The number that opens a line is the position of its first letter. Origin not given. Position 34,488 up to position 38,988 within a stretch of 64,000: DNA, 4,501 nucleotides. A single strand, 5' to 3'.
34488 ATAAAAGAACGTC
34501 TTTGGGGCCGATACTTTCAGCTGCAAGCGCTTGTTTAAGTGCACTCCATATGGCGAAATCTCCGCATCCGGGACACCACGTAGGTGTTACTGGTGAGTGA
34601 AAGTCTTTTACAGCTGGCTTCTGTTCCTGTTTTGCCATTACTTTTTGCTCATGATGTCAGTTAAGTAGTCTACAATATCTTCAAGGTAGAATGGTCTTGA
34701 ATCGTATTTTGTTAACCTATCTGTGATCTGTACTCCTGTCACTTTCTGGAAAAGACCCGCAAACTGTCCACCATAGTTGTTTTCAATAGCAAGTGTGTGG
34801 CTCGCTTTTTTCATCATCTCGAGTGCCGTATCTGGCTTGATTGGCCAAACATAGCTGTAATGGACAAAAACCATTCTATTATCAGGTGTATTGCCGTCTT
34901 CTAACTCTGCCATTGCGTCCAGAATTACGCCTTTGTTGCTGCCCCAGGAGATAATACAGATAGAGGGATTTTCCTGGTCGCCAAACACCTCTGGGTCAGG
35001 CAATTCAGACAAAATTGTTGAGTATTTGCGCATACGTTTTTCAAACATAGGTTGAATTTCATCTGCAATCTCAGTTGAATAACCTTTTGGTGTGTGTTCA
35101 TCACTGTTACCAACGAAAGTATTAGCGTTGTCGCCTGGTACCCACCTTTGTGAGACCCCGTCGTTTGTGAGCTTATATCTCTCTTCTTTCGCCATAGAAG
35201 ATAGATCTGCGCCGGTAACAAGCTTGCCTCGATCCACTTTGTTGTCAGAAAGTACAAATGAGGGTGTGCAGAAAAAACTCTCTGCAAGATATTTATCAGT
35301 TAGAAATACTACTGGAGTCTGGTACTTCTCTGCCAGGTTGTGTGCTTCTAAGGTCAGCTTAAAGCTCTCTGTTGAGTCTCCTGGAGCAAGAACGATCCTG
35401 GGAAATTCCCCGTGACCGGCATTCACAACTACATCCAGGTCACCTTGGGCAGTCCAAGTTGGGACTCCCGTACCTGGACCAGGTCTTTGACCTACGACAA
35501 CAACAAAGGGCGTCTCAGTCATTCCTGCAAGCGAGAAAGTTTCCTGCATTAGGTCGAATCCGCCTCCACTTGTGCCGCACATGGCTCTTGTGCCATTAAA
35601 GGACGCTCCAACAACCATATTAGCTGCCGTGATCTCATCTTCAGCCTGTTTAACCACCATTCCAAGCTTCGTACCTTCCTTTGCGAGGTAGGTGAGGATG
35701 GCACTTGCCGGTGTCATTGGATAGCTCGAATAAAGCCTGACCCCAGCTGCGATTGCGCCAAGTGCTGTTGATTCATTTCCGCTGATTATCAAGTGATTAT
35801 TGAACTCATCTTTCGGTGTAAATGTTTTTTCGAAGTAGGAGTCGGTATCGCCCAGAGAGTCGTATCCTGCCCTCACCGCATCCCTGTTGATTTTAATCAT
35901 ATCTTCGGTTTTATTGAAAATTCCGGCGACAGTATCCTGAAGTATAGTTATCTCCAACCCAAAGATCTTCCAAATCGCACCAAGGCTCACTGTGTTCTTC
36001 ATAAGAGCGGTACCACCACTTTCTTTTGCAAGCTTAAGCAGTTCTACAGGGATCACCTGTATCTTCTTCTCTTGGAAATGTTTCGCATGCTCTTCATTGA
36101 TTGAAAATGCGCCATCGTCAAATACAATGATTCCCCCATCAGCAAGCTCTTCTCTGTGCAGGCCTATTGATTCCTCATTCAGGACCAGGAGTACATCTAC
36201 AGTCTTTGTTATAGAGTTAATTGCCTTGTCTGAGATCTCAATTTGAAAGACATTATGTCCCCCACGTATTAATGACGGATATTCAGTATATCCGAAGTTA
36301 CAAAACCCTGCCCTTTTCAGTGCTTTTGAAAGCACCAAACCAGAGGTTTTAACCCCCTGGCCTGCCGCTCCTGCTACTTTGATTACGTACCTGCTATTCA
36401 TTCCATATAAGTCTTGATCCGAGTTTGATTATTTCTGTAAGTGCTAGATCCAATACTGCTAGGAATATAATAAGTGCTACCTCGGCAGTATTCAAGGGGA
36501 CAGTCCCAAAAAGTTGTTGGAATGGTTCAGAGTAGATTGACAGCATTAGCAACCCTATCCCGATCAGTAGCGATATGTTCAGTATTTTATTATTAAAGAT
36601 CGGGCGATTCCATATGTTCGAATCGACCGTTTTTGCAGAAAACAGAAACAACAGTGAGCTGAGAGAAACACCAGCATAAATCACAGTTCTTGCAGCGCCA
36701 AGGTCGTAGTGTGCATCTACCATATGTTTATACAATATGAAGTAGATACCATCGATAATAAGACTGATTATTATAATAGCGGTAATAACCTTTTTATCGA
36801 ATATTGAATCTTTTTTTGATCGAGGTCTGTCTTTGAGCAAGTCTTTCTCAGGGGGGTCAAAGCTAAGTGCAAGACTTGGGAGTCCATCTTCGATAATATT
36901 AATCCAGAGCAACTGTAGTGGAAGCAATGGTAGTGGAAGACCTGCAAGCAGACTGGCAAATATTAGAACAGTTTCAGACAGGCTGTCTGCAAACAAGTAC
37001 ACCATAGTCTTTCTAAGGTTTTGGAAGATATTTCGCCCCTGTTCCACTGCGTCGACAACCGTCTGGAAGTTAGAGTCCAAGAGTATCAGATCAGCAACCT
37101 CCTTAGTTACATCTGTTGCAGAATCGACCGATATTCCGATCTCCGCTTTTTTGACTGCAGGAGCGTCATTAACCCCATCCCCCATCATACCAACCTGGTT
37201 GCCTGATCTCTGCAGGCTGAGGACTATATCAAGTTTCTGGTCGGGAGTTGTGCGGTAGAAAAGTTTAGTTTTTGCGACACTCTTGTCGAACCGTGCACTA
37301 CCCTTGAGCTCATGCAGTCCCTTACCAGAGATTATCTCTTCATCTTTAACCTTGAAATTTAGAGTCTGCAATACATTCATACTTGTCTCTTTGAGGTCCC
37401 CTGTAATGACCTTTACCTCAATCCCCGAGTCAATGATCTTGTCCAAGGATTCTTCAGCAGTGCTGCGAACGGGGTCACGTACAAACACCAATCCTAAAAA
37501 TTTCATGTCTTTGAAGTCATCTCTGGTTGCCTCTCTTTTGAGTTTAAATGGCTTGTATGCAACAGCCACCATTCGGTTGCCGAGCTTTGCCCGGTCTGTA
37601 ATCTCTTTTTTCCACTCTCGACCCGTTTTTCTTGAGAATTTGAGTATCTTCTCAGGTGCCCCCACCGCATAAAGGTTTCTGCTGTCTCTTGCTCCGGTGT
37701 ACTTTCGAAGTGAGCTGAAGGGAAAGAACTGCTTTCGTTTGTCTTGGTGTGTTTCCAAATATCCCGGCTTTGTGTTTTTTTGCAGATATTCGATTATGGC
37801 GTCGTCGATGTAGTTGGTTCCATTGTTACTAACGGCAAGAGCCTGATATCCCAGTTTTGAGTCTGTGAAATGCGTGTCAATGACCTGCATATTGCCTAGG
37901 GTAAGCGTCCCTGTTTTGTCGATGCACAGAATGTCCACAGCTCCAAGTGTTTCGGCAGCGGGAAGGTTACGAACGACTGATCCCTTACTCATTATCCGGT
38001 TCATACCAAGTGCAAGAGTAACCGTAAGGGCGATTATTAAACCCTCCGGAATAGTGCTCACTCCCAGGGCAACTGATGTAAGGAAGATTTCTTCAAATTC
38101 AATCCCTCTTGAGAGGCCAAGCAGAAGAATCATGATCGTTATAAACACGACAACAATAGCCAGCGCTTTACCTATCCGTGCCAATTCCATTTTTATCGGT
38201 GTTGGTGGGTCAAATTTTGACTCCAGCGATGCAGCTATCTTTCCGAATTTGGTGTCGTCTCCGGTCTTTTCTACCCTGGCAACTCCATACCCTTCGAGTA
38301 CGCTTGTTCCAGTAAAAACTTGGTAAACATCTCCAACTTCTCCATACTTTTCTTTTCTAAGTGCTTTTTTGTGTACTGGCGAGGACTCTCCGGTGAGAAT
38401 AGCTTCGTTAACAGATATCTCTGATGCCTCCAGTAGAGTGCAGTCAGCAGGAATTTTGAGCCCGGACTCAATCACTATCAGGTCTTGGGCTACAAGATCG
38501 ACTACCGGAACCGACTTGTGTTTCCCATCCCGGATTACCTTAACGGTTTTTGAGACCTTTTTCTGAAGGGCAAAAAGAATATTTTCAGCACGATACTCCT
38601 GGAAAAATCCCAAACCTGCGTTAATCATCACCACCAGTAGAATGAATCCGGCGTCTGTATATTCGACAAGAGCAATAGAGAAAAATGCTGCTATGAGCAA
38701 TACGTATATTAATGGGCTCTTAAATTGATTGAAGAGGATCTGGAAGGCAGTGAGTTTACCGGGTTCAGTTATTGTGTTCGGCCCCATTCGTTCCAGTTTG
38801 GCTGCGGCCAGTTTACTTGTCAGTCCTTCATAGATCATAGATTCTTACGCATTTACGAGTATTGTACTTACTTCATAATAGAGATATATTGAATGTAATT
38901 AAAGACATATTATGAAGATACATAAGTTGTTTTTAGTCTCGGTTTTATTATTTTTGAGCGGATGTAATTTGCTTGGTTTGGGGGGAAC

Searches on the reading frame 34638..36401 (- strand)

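Call 8: search_protein_families(library=pfam, proteins=[window:34638-36401:-], max_evalue=0.001)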
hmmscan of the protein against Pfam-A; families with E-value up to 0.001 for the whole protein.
window:34638-36401:- (587 aa): 2 families
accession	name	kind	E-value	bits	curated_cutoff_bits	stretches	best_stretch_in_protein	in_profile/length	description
PF01855.24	POR_N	-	4.5e-48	164.4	27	1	215-373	2-158/231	Pyruvate flavodoxin/ferredoxin oxidoreductase, thiamine diP-bdg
PF01558.24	POR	-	1.6e-34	120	27.4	1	13-181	1-173/173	Pyruvate ferredoxin/flavodoxin oxidoreductase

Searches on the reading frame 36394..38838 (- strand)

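Call 8: search_protein_families(library=pfam, proteins=[window:36394-38838:-], max_evalue=0.001)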
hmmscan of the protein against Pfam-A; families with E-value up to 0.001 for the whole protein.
window:36394-38838:- (814 aa): 5 families
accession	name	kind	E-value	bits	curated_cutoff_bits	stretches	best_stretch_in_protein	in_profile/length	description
PF00122.25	E1-E2_ATPase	-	1.7e-44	152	28.1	1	96-283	4-179/181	E1-E2 ATPase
PF00689.26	Cation_ATPase_C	-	4e-41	141.1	27.3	1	635-806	1-174/175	Cation transporting ATPase, C-terminus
PF00690.31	Cation_ATPase_N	-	1.8e-12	47.2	20.4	1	3-54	18-69/69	Cation transporter/ATPase, N-terminus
PF00702.32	Hydrolase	-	1.1e-11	45.9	26.4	1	302-565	2-190/191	haloacid dehalogenase-like hydrolase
PF08282.18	Hydrolase_3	-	4.2e-05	23.8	20.9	1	542-597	199-254/255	haloacid dehalogenase-like hydrolase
